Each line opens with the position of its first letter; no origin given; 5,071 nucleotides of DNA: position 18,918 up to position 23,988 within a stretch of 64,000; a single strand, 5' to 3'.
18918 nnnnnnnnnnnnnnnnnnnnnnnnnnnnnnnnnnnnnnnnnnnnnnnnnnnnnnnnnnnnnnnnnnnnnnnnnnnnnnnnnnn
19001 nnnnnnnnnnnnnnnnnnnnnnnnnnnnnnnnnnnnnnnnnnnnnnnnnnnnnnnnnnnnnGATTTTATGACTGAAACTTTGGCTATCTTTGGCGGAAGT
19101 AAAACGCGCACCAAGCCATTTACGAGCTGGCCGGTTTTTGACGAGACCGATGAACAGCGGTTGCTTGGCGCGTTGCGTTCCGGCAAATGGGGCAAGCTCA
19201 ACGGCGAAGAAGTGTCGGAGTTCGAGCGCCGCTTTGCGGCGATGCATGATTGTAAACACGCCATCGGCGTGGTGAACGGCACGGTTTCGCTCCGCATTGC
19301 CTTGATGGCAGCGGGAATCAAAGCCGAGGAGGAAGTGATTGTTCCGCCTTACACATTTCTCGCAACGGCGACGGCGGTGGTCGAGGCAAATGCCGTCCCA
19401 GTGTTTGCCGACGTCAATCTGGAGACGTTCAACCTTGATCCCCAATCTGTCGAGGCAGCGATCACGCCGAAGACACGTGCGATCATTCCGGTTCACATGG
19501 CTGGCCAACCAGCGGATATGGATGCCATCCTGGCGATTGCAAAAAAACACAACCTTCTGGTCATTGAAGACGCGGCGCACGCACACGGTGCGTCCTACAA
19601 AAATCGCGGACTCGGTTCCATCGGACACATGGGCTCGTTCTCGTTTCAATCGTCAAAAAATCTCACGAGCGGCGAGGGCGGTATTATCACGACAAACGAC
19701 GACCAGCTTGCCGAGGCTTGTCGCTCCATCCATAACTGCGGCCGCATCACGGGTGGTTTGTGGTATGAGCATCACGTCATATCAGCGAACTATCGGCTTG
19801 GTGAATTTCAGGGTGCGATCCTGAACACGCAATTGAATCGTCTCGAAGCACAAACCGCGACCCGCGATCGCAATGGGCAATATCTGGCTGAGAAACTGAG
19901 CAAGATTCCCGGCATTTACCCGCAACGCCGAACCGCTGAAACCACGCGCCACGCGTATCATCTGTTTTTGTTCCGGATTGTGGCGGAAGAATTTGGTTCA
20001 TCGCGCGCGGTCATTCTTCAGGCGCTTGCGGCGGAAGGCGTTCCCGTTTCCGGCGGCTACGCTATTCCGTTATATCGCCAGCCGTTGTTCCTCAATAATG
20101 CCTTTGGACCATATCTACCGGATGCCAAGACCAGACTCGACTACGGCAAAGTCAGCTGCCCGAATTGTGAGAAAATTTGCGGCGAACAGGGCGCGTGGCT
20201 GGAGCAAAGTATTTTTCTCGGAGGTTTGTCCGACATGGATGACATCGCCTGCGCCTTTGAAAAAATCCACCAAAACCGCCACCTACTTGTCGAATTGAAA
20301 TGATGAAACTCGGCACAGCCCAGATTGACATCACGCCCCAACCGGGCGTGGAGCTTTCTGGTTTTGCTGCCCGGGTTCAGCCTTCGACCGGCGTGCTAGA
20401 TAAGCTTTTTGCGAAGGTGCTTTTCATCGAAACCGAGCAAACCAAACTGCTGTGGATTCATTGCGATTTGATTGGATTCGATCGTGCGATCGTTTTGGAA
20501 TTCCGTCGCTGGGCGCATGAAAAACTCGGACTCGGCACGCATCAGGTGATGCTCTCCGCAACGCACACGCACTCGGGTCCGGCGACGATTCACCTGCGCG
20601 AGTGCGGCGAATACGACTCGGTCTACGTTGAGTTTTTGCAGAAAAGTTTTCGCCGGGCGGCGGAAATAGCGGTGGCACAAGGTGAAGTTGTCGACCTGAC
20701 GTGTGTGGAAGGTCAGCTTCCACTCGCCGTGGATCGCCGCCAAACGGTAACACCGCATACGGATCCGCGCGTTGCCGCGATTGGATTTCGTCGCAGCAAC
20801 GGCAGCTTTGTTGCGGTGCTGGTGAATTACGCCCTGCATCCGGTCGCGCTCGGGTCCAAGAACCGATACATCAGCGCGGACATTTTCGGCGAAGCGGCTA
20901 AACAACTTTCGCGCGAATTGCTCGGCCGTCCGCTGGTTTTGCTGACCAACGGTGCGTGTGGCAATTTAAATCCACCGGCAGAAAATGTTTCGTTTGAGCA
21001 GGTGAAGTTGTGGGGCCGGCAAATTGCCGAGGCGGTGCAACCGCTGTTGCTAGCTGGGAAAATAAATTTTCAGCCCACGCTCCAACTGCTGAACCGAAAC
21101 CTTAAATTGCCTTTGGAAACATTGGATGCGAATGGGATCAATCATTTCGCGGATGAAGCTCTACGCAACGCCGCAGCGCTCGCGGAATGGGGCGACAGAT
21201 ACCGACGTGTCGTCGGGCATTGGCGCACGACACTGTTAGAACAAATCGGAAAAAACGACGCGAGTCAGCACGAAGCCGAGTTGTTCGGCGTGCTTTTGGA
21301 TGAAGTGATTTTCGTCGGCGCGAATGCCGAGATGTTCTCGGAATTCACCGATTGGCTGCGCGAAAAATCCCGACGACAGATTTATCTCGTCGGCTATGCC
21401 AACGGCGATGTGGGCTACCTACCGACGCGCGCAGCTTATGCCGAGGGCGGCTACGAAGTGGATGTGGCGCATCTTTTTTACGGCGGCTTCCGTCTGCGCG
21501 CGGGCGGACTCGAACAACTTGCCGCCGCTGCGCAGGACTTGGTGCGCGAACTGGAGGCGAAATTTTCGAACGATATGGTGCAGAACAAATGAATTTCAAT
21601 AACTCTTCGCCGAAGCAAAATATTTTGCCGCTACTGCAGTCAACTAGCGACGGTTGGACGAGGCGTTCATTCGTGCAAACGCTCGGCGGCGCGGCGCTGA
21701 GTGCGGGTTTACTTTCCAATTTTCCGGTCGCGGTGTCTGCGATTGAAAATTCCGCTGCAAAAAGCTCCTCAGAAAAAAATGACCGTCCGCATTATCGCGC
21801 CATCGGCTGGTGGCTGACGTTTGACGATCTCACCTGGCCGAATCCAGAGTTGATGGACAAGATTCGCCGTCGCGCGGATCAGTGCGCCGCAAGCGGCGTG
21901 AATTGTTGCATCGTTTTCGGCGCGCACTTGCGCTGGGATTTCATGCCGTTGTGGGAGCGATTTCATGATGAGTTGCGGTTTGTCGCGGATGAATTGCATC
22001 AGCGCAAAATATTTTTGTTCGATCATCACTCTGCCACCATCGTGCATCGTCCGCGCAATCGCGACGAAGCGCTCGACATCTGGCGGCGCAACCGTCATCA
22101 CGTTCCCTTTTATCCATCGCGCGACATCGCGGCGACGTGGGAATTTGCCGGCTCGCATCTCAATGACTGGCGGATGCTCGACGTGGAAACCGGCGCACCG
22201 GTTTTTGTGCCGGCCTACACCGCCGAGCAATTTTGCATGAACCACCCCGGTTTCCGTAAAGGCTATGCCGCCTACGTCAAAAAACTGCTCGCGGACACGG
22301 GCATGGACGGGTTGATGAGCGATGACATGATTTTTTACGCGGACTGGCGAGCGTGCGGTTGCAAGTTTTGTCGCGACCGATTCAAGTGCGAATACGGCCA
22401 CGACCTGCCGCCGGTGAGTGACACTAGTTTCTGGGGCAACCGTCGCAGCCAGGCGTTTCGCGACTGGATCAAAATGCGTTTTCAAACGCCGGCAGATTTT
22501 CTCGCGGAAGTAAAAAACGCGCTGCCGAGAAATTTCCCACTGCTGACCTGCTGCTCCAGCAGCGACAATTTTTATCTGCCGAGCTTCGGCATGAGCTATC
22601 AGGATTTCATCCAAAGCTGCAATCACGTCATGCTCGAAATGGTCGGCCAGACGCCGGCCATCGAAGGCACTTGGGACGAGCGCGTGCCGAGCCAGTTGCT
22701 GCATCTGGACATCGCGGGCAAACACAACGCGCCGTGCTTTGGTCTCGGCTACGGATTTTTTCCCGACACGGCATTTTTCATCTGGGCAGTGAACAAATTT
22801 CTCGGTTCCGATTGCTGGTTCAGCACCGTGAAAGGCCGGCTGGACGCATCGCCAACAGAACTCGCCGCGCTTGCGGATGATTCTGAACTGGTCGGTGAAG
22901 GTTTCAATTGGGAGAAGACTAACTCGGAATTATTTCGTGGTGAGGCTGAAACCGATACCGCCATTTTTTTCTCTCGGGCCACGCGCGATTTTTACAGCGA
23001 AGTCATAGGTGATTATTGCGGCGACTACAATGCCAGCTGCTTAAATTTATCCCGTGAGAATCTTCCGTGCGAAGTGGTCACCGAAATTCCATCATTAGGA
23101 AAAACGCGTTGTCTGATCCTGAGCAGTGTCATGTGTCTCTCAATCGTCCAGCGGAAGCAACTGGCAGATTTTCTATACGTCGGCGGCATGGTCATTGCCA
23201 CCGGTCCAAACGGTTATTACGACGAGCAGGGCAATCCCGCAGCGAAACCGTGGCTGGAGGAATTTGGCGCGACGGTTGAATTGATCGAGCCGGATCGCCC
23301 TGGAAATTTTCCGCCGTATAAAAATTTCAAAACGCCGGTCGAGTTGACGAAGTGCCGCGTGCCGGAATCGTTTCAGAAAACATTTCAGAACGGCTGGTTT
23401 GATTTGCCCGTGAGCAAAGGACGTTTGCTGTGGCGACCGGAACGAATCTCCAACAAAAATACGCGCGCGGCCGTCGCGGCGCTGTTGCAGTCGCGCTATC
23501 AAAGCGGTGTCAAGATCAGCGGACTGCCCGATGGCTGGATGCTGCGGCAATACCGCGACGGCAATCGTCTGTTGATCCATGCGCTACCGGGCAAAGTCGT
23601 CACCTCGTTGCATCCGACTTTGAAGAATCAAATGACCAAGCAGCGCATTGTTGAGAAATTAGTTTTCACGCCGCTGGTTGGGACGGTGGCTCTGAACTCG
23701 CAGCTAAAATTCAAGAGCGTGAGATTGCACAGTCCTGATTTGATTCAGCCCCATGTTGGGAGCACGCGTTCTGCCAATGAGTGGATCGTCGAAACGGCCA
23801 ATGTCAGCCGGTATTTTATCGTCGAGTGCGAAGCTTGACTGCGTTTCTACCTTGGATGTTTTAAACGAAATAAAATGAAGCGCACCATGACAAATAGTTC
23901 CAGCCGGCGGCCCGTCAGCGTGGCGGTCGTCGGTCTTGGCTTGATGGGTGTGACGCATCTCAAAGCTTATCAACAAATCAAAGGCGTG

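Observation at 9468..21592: Exported and cytoplasmic copies of a ceramidase-like amidohydrolase + DegT aminotransferase pair, including a Tat-signal PLP sugar aminotransferase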

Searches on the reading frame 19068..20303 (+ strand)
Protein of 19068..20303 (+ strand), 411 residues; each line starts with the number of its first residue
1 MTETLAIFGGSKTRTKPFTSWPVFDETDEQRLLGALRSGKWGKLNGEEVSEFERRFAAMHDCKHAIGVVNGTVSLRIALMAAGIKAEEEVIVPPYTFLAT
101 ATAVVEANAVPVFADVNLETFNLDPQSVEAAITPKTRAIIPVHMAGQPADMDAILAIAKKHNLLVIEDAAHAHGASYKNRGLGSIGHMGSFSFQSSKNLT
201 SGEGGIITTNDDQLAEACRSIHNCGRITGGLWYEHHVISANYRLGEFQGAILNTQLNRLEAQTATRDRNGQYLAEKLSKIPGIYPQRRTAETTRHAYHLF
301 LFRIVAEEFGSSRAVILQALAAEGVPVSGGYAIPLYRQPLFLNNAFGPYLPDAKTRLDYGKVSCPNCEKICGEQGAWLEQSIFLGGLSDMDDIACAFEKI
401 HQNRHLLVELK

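Call 4: search_protein_families(library=pfam, proteins=[window:19068-20303:+], max_evalue=0.01)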
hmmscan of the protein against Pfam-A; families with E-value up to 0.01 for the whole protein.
window:19068-20303:+ (411 aa): 4 families
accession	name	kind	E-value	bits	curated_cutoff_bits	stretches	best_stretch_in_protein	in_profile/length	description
PF01041.23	DegT_DnrJ_EryC1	-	3.2e-104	349.5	19.8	1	25-347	4-323/360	DegT/DnrJ/EryC1/StrS aminotransferase family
PF01212.27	Beta_elim_lyase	-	6.4e-12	45.8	27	1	48-291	33-279/288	Beta-eliminating lyase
PF00155.27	Aminotran_1_2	-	2.6e-09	37.2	19.7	1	52-177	47-194/361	Aminotransferase class I and II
PF01053.26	Cys_Met_Meta_PP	-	0.00022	20.3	27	1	49-176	54-181/381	Cys/Met metabolism PLP-dependent enzyme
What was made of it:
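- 19068..20303 (+): Leaderless (cytoplasmic) DegT-family aminotransferase. PF01041 at 349.5 bits (call 4).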

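Call 5: search_protein_families(library=ncbifam, proteins=[window:19068-20303:+], max_evalue=0.01)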
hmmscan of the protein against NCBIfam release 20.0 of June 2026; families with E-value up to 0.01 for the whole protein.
window:19068-20303:+ (411 aa): 34 families (the best 25 are shown)
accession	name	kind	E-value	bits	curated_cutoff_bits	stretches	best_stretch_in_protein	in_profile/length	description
TIGR03588.1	PseC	equivalog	2.5e-67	227.5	423.5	1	25-353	10-348/380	UDP-4-amino-4,6-dideoxy-N-acetyl-beta-L-altrosamine transaminase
TIGR04181.1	NHT_00031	hypoth_equivalog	1.5e-66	224.8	420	1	20-341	4-335/359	LegC family aminotransferase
NF008658.2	PRK11658.1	equivalog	8.3e-63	212.3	631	1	20-325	8-318/379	UDP-4-amino-4-deoxy-L-arabinose aminotransferase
NF008687.0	PRK11706.1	equivalog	1e-61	208.8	375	1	48-339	32-327/375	dTDP-4-amino-4,6-dideoxygalactose transaminase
TIGR04427.1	PLP_DesI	equivalog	9.9e-57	192.8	650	1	3-327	6-326/390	dTDP-4-dehydro-6-deoxyglucose aminotransferase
TIGR02379.1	ECA_wecE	subfamily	2.9e-53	181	434.85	1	27-325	12-315/376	dTDP-4-amino-4,6-dideoxy-D-glucose transaminase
NF011936.0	PRK15407.1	equivalog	3.4e-46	157.9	423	2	23-226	43-252/440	lipopolysaccharide biosynthesis protein RfbH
NF005816.0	PRK07682.1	equivalog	1.1e-11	44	620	1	50-173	76-207/390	aminotransferase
NF004770.0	PRK06108.1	subfamily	4.5e-09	35.6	422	1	52-171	86-212/396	pyridoxal phosphate-dependent aminotransferase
NF006569.0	PRK09082.1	subfamily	1.4e-08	34.3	420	1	51-173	79-207/386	methionine aminotransferase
NF005855.0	PRK07777.1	equivalog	1.4e-07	31.2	553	1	53-173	79-207/391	pyridoxal phosphate-dependent aminotransferase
NF041364.1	GntC_guanitoxin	equivalog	9.5e-07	28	415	1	68-171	65-176/356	guanitoxin biosynthesis PLP-dependent (S)-gamma-hydroxy-L-arginine cyclodehydratase GntC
NF005744.0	PRK07568.1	subfamily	1.7e-06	27.1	389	1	65-172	90-205/398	pyridoxal phosphate-dependent aminotransferase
NF005817.0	PRK07683.1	equivalog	4.5e-06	25.6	575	1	73-171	100-203/387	aminotransferase A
NF004621.0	PRK05957.1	equivalog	8.3e-06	24.8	498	1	77-171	103-202/389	pyridoxal phosphate-dependent aminotransferase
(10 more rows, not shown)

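Call 27: search_solved_structures(query=window:19068-20303:+, max_evalue=1e-45)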
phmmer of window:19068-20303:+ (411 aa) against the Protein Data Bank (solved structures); distinct sequences matched with E-value up to 1e-45: 25.
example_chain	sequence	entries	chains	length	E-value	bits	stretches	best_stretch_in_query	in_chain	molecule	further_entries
1b9h_A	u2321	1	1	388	5.6e-75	256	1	15-390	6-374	PROTEIN (3-AMINO-5-HYDROXYBENZOIC ACID SYNTHASE)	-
1b9i_A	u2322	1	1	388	5.7e-75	256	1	15-390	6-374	PROTEIN (3-AMINO-5-HYDROXYBENZOIC ACID SYNTHASE)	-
8gyh_B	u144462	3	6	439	2.4e-66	227.6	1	4-348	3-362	DegT/DnrJ/EryC1/StrS family aminotransferase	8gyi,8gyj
5w71_A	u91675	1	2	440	3.4e-65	223.8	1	8-373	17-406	L-glutamine:2-deoxy-scyllo-inosose aminotransferase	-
7l7x_AAA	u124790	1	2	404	1.4e-64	221.8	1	10-349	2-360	DegT/DnrJ/EryC1/StrS aminotransferase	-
5w70_A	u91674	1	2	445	1.9e-64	221.4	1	2-402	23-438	L-glutamine:2-deoxy-scyllo-inosose aminotransferase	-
2c7t_A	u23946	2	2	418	2.9e-64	220.8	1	16-373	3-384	GLUTAMINE-2-DEOXY-SCYLLO-INOSOSE AMINOTRANSFERASE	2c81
3dr7_A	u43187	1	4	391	1.1e-62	215.5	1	32-327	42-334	Putative perosamine synthetase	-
3bn1_A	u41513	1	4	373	1.2e-62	215.5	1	39-327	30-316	Perosamine synthetase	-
3dr4_A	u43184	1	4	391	7.7e-62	212.8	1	32-327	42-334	Putative perosamine synthetase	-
7b0d_A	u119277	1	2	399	3.4e-60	207.4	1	32-352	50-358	Glutamine--scyllo-inositol transaminase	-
2oga_A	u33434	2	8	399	1.6e-53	185.4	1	32-345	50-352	Transaminase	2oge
7n63_A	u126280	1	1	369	3.3e-52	181.1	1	36-339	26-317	Putative aminotransferase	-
3frk_A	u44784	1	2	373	6.3e-52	180.2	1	40-340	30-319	QdtB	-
7b0m_AAA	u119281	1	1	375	1e-51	179.5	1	22-260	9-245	Sugar aminotransferase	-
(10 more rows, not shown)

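Call 75: search_protein_representatives(protein=window:19068-20303:+)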
Query: 411 residues. Proteins with E-value up to 0.001 (for the whole library): 66813; up to 1e-10: 41502; up to 1e-30: 10358. The best 150 are listed.
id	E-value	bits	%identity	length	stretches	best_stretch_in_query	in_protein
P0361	5.4e-138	476.7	73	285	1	5-287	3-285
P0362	6.4e-127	440.3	52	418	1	1-402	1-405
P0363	1.2e-124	432.9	38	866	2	5-402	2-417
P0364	6.4e-121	420.5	49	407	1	5-403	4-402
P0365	1.3e-117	409.7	59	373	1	59-405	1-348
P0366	5.8e-117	407.5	49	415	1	5-407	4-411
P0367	2.3e-116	405.5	49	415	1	3-409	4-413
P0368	8.0e-115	400.5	47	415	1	3-404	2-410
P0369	2.4e-113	395.6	47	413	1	3-401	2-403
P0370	1.2e-110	386.7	46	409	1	4-402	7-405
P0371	4.3e-109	381.6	50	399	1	4-409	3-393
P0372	4.9e-109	381.4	75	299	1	4-227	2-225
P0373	1.5e-107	376.5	46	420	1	3-401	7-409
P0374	3.6e-107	375.3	47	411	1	4-404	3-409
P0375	2.0e-106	372.8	37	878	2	40-405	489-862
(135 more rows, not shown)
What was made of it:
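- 19068..20303 (+): Its nearest representatives are leaderless proteins of 400-425 aa (call 75).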

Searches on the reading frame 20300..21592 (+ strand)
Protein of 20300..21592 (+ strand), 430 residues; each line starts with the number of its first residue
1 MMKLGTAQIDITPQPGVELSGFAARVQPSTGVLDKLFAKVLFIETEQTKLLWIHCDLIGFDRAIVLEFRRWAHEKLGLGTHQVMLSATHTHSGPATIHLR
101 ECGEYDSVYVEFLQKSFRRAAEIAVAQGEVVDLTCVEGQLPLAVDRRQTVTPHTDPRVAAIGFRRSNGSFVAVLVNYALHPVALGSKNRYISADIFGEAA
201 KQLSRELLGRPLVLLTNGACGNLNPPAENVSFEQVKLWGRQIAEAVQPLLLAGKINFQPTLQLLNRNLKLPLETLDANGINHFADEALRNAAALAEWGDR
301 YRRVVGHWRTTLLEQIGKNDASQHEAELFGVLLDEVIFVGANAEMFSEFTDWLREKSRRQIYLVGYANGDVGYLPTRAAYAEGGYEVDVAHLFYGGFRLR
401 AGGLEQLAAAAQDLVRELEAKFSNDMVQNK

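Call 4: search_protein_families(library=pfam, proteins=[window:20300-21592:+], max_evalue=0.01)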
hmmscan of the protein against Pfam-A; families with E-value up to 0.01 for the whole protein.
window:20300-21592:+ (430 aa): 1 family
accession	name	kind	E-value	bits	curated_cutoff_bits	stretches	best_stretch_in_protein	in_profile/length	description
PF04734.18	Ceramidase_alk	-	1e-16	61.1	32.1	2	3-99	2-103/509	Neutral/alkaline non-lysosomal ceramidase, N-terminal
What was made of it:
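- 20300..21592 (+): Leaderless (cytoplasmic) ceramidase-fold amidohydrolase; its start overlaps the DegT stop by 4 nt. PF04734 at 61.1 bits (call 4).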

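Call 5: search_protein_families(library=ncbifam, proteins=[window:20300-21592:+], max_evalue=0.01)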
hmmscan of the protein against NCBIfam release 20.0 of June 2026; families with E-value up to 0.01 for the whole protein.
window:20300-21592:+ (430 aa): 1 family
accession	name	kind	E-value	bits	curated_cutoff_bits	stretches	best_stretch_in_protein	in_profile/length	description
NF041649.1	ceramidase_neut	equivalog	0.00074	17.9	1200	0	120-207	140-229/636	neutral ceramidase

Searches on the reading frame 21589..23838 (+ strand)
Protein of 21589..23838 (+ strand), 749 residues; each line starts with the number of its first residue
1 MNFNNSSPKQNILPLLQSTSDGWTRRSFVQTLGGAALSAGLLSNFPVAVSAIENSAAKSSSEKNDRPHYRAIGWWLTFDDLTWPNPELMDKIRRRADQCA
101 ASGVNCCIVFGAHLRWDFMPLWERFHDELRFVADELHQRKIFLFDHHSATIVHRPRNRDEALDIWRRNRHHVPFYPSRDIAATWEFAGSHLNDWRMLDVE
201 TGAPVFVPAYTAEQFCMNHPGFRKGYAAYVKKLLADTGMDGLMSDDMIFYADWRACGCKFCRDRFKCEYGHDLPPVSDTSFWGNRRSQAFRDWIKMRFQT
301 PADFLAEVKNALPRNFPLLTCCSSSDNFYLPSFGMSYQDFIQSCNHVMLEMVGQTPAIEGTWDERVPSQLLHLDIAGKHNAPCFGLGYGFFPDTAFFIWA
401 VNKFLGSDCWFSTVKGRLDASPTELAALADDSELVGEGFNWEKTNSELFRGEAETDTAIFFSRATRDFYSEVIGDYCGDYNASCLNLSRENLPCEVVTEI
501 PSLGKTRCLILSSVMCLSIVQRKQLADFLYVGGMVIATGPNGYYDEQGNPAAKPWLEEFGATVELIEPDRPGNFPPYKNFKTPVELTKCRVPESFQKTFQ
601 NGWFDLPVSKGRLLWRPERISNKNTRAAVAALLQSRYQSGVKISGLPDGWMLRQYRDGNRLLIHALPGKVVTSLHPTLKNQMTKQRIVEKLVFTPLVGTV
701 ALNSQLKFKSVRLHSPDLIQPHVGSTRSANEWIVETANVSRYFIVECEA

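Call 9: search_protein_families(library=pfam, proteins=[window:21589-23838:+], max_evalue=0.01)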
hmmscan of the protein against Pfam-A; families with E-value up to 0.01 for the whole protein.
window:21589-23838:+ (749 aa): 0 families

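Call 53: search_solved_structures(query=window:21589-23838:+, max_evalue=5)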
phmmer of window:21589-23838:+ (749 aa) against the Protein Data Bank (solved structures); distinct sequences matched with E-value up to 5: 0.

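Call 71: search_protein_families(library=ncbifam, proteins=[window:21589-23838:+], max_evalue=0.001)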
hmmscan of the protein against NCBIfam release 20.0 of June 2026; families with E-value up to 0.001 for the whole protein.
window:21589-23838:+ (749 aa): 0 families
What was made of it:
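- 21589..23838 (+): 749-aa protein of unknown family with a Tat-like TRRSFVQ leader. No Pfam, NCBIfam or PDB match (calls 9, 53, 71).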
